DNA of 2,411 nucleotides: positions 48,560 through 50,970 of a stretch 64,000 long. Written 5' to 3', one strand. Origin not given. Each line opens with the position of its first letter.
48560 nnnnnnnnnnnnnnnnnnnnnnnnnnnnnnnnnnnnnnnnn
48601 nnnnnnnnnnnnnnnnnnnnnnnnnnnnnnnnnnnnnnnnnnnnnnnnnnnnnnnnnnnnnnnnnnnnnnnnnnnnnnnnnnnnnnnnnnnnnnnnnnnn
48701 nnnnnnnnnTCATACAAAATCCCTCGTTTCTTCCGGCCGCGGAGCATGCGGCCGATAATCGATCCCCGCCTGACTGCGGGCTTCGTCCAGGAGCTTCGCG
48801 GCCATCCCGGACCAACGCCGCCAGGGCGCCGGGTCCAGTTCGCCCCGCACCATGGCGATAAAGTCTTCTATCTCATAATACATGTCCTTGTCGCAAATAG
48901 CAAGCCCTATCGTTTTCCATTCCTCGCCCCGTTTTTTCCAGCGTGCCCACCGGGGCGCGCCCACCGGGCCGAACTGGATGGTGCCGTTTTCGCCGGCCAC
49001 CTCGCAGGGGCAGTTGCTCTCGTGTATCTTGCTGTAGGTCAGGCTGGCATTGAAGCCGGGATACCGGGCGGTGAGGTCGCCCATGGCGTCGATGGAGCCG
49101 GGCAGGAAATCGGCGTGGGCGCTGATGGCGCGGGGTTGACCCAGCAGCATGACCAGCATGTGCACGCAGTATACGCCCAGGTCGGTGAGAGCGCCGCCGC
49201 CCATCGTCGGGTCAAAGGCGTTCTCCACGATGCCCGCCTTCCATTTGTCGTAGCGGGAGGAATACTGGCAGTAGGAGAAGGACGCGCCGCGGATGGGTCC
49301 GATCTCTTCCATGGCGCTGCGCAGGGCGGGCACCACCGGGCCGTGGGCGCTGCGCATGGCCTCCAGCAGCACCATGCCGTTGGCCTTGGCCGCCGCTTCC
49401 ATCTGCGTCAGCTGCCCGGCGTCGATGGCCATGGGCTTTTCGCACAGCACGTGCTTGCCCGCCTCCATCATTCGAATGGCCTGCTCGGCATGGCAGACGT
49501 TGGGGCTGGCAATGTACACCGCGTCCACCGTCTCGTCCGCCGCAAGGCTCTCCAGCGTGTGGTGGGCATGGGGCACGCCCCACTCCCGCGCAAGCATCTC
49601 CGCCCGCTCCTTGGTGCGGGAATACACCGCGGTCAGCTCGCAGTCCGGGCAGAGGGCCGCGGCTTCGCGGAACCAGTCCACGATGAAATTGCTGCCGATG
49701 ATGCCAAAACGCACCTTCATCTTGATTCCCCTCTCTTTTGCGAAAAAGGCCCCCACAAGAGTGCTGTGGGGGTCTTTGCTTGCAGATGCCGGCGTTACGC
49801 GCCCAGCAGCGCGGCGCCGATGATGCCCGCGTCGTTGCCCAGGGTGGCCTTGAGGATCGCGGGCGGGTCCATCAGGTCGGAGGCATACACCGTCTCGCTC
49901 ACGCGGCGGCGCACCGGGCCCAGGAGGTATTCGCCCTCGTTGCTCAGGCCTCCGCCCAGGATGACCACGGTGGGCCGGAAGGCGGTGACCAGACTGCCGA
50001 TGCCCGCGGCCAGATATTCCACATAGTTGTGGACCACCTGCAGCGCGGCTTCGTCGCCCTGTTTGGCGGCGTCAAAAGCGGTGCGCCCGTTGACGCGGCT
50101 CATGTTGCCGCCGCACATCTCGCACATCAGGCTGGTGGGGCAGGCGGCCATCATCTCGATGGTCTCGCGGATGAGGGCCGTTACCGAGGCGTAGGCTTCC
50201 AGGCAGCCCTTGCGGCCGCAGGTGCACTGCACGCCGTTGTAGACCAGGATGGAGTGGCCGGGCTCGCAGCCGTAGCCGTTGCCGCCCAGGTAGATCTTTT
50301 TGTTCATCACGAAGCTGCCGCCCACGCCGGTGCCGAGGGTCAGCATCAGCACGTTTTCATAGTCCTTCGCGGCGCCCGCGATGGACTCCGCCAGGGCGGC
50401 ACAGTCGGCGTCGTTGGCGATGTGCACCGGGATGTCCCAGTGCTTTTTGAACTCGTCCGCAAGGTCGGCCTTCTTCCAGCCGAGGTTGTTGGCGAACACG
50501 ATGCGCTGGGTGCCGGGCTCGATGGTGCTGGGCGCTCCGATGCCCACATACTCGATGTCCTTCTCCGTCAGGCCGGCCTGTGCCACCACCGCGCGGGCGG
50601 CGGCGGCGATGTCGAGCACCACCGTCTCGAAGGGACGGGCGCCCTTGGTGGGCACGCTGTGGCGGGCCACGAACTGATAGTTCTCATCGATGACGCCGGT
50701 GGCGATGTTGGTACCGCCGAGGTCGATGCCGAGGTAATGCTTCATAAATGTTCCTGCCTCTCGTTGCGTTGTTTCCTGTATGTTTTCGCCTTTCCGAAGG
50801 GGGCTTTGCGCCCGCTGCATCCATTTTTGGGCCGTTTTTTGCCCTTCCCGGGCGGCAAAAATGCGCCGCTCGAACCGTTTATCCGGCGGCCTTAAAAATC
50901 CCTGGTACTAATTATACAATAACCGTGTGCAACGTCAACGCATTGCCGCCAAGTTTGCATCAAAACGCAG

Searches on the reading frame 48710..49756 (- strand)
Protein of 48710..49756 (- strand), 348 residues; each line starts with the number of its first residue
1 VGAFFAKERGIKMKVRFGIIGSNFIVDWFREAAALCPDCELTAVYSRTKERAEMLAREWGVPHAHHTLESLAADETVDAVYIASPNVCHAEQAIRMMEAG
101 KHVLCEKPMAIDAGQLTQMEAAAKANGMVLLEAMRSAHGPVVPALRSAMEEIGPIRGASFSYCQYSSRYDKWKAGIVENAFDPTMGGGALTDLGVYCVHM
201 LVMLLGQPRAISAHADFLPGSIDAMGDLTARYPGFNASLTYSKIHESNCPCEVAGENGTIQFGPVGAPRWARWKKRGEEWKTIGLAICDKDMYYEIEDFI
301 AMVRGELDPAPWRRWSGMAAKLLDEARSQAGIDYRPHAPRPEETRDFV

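Call 4: search_protein_families(library=pfam, proteins=[window:48710-49756:-], max_evalue=0.001)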
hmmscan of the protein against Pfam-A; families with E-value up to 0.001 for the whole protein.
window:48710-49756:- (348 aa): 2 families
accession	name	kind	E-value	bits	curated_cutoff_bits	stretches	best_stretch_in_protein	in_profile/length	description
PF01408.29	GFO_IDH_MocA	-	9.2e-26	91.3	24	1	15-130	1-116/120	Oxidoreductase family, NAD-binding Rossmann fold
PF22725.1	GFO_IDH_MocA_C3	-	6.5e-13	49.2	27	1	151-260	12-123/124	GFO/IDH/MocA C-terminal domain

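Call 7: search_protein_families(library=ncbifam, proteins=[window:48710-49756:-], max_evalue=0.001)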
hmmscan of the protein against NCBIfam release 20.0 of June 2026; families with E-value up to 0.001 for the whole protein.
window:48710-49756:- (348 aa): 8 families
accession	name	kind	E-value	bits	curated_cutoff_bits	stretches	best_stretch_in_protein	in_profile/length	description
NF041392.1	XylDh_Gfo6_Halo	equivalog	1.6e-21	76.5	350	1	14-271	16-284/350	D-xylose 1-dehydrogenase Gfo6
TIGR04380.1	myo_inos_iolG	equivalog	1.1e-18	67.3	355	1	15-129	2-117/330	inositol 2-dehydrogenase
NF052479.1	LevoglcsnDh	equivalog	5e-17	61.6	650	1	44-215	41-212/386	levoglucosan dehydrogenase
NF008607.0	PRK11579.1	subfamily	5.3e-13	48.7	330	1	14-215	4-199/346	oxidoreductase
NF052679.1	InsChiInosDhIolG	equivalog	2.1e-11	43.4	540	1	13-127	1-117/343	bifunctional inositol 2-dehydrogenase/D-chiro-inositol 1-dehydrogenase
NF040723.1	UDP-GlcNAcDh_Arch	equivalog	3e-10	40.1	450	1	29-146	16-130/302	UDP-N-acetylglucosamine 3-dehydrogenase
NF007574.0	PRK10206.1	equivalog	1.5e-06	27.6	352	1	51-214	40-196/345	oxidoreductase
NF058561.1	BT_2158_fam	equivalog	9e-05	21.2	750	1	74-111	94-131/487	glycoside 3-dehydrogenase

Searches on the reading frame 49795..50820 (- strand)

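Call 4: search_protein_families(library=pfam, proteins=[window:49795-50820:-], max_evalue=0.001)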
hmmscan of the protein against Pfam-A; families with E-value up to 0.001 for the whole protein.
window:49795-50820:- (341 aa): 2 families
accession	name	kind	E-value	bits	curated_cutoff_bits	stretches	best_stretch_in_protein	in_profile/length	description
PF00480.26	ROK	-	1.6e-72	244.9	22.9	1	29-339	1-290/294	ROK family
PF01869.26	BcrAD_BadFG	-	9.8e-08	32.3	31.5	1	30-96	1-69/271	BadF/BadG/BcrA/BcrD ATPase family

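Call 7: search_protein_families(library=ncbifam, proteins=[window:49795-50820:-], max_evalue=0.001)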
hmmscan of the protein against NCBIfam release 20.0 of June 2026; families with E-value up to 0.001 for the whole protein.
window:49795-50820:- (341 aa): 16 families
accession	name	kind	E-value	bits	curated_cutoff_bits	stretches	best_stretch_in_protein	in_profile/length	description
TIGR00744.1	ROK_glcA_fam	subfamily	7.3e-74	248.9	260.35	1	30-339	1-307/318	ROK family glucokinase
NF003461.0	PRK05082.1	subfamily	1.7e-38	132.7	283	1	29-339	3-285/291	N-acetylmannosamine kinase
NF007108.0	PRK09557.1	equivalog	3.3e-38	131.7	443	1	30-339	4-299/303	fructokinase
NF009835.0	PRK13310.1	equivalog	8.6e-37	127.1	380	1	29-339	2-299/303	N-acetylglucosamine kinase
NF007251.0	PRK09698.1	equivalog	4.1e-33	114.9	253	2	27-220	6-197/304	allose kinase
NF047821.1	NactlManKinNanK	equivalog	8.5e-33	114.1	450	1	29-340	3-286/288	N-acetylmannosamine kinase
NF047937.1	TransRegNagC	equivalog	2.6e-32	112.5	650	1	28-338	80-382/399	DNA-binding transcriptional regulator NagC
NF045551.1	GK_Pyrobac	equivalog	1.5e-29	103.3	500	1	29-339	2-279/294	ATP-dependent glucokinase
NF049930.1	TransRegMlc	equivalog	3.2e-25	89.3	530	1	116-338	173-388/405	sugar metabolism global transcriptional regulator Mlc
NF042998.1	bglucokin_BglK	equivalog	2.2e-24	86.2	550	1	32-337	6-282/291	beta-glucoside kinase BglK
NF045942.1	PolPhglucPhase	equivalog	1.6e-21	77.2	250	1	30-176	3-145/242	polyphosphate--glucose phosphotransferase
NF009836.0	PRK13311.1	equivalog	2.1e-19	69.7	551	1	29-214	2-192/256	N-acetyl-D-glucosamine kinase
NF045550.1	FrctkaseScrK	equivalog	1.5e-13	50.9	400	1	27-308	3-252/293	fructokinase ScrK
NF046058.1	NagK_SO3507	equivalog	4.4e-10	39.5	370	1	27-311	9-279/295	N-acetylglucosamine kinase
NF011660.0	PRK15080.1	equivalog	2.5e-05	23.6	182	1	4-105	9-106/277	ethanolamine utilization protein EutJ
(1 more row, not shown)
